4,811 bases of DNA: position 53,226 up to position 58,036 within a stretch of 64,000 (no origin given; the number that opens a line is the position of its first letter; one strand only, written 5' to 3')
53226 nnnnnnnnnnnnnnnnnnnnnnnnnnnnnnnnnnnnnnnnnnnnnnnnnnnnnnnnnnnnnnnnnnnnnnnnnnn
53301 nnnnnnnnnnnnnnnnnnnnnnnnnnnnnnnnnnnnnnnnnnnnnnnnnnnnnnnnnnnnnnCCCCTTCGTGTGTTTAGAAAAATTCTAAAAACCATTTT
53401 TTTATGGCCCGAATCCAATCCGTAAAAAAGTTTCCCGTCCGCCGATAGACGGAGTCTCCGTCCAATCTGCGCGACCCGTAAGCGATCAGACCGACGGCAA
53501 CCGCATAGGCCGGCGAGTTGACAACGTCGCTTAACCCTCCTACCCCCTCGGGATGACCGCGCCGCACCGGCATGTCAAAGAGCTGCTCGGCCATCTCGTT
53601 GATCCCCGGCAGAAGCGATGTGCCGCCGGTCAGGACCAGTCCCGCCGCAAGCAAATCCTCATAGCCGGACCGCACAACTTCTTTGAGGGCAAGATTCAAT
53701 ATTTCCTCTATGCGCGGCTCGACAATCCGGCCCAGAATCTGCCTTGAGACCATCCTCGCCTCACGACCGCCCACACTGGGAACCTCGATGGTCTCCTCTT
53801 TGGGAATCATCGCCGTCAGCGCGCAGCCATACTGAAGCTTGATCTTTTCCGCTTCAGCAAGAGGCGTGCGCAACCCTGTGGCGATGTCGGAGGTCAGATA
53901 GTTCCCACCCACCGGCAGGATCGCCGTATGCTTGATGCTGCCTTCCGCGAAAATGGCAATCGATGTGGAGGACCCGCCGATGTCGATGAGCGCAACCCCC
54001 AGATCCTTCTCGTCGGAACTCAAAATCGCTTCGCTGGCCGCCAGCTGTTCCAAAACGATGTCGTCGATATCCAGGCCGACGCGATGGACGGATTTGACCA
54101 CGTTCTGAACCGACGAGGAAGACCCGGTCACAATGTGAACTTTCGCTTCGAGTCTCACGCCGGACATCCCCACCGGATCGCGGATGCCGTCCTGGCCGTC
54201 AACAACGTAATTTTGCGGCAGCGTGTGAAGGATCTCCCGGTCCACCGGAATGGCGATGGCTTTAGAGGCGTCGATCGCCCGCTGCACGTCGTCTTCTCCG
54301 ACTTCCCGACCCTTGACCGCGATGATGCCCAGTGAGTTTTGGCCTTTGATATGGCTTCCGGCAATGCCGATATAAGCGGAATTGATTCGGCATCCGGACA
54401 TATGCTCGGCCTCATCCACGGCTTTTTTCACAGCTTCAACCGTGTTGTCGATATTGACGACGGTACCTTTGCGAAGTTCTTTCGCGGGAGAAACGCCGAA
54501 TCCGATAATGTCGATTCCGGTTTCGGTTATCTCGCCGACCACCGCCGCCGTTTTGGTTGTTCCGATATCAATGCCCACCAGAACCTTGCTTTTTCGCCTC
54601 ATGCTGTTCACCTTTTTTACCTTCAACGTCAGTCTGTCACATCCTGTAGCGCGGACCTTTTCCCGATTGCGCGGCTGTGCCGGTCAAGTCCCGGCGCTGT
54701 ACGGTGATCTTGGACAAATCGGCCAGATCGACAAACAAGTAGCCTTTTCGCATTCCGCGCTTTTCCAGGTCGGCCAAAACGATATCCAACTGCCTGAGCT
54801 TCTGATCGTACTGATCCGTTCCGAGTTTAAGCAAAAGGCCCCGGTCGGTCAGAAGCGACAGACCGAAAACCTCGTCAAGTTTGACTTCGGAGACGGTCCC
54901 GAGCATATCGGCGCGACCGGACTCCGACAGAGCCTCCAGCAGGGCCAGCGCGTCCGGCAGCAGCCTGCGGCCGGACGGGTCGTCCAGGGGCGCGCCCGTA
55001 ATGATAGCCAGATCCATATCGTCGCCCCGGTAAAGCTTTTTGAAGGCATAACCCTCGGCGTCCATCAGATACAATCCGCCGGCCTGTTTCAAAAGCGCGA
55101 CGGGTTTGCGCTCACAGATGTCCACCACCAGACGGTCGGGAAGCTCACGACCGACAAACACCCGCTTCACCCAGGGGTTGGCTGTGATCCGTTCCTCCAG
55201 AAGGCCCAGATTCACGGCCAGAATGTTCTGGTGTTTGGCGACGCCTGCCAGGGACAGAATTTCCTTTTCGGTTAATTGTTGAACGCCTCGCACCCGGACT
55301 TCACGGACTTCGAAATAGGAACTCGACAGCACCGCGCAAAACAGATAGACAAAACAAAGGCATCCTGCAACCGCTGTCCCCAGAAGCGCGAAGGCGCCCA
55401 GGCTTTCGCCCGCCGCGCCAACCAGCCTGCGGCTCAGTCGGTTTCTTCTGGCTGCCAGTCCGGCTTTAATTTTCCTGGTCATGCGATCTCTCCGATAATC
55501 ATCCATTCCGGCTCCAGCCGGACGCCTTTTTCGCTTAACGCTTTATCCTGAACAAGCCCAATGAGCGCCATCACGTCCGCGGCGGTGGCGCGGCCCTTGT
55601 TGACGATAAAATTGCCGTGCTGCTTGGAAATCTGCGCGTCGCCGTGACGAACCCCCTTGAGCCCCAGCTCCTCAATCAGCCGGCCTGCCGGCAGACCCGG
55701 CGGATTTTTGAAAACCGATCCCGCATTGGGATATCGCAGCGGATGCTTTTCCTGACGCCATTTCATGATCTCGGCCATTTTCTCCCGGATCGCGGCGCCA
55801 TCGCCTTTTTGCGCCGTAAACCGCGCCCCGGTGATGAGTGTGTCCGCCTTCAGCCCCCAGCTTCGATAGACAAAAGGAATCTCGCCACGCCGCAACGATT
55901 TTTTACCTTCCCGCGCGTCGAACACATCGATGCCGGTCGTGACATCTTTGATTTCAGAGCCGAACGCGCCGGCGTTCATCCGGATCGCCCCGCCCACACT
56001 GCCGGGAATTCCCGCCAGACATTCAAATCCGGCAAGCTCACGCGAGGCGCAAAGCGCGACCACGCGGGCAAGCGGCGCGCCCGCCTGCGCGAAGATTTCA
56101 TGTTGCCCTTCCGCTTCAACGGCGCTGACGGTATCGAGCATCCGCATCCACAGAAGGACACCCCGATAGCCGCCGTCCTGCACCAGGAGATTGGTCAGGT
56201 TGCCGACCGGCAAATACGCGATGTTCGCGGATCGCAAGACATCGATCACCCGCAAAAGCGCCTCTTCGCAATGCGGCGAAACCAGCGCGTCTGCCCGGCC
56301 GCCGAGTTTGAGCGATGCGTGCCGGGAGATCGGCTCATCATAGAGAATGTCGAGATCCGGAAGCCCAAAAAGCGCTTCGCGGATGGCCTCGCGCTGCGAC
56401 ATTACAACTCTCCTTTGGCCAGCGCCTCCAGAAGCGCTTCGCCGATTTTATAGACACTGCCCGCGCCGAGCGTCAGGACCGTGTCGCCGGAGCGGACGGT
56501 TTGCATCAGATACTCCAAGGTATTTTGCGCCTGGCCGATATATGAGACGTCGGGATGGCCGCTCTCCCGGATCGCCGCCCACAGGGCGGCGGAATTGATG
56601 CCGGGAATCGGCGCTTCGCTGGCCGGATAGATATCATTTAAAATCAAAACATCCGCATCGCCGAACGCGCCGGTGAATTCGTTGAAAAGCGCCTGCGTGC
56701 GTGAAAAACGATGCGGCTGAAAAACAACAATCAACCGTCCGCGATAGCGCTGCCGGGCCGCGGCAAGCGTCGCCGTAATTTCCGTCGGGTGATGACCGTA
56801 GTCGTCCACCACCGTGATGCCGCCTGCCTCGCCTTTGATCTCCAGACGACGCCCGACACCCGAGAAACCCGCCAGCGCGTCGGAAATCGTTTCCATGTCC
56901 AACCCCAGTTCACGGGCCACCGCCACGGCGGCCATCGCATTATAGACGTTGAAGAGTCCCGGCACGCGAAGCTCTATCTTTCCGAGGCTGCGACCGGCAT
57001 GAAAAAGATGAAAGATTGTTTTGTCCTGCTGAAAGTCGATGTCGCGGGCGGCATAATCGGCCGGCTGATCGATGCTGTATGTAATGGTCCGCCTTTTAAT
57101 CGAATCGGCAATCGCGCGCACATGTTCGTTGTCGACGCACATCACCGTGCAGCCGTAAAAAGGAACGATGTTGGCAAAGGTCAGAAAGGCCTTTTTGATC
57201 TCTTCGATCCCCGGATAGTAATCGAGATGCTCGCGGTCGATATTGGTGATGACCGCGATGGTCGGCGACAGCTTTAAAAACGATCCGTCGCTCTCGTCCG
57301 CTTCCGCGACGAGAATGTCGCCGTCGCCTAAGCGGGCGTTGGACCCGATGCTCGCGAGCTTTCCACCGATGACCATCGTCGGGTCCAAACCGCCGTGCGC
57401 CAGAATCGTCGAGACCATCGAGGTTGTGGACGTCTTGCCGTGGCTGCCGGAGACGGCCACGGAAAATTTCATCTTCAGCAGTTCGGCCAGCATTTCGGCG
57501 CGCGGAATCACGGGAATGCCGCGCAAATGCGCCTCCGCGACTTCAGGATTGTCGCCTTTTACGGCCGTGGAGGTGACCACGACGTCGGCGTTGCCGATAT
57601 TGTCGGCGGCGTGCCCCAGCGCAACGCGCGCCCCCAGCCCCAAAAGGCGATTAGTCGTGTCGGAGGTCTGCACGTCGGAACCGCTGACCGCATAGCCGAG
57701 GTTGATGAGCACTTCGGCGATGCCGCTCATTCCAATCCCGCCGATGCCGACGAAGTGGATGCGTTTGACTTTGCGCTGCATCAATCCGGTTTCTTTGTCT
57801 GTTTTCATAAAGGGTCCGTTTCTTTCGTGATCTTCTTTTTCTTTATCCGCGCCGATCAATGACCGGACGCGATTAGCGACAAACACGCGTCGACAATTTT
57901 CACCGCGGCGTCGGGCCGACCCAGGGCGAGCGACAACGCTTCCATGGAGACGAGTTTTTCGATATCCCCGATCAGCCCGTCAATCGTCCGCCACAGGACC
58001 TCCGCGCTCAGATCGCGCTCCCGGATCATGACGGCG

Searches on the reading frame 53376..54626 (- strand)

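Call 73: search_protein_families(library=pfam, proteins=[window:53376-54626:-], max_evalue=0.0001)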
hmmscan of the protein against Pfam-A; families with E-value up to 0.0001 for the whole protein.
window:53376-54626:- (416 aa): 5 families
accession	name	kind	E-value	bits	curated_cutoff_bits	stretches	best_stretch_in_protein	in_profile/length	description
PF14450.12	FtsA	-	1.7e-48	164.6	31.8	2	212-379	1-127/127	Cell division protein FtsA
PF02491.25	SHS2_FTSA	-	2e-32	111.8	25.4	1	90-167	1-79/79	SHS2 domain inserted in FTSA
PF06723.19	MreB_Mbl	-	8e-12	45.1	27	1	207-356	143-303/327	MreB/Mbl protein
PF11104.14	PilM_2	-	2.1e-08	33.9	27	1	171-265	136-236/340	Type IV pilus assembly protein PilM;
PF06277.17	EutA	-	1.6e-07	31.1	27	1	200-251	134-185/475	Ethanolamine utilisation protein EutA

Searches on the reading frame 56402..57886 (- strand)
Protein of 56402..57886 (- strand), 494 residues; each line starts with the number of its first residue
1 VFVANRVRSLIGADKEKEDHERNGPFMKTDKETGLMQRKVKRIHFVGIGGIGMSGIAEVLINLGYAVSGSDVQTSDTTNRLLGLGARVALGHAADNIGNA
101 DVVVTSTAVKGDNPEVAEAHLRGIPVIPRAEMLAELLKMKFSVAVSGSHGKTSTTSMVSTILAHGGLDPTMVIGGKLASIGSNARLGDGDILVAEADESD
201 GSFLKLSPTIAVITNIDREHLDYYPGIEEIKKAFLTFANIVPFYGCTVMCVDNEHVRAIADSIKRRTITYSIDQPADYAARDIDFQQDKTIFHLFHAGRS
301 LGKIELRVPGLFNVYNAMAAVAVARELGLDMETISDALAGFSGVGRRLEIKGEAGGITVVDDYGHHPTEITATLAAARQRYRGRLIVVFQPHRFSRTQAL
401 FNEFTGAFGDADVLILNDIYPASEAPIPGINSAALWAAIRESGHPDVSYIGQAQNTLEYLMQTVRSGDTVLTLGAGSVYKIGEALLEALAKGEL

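Call 73: search_protein_families(library=pfam, proteins=[window:56402-57886:-], max_evalue=0.0001)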
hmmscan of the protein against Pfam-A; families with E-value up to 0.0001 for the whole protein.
window:56402-57886:- (494 aa): 3 families
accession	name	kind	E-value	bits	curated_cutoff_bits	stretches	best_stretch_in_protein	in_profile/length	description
PF08245.18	Mur_ligase_M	-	1.2e-31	110.6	24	1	145-324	1-200/200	Mur ligase middle domain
PF01225.30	Mur_ligase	-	7.4e-30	103.6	21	1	42-139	1-93/95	Mur ligase family, catalytic domain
PF02875.26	Mur_ligase_C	-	1.8e-23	84.2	28.4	1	346-476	1-127/127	Mur ligase, glutamate ligase domain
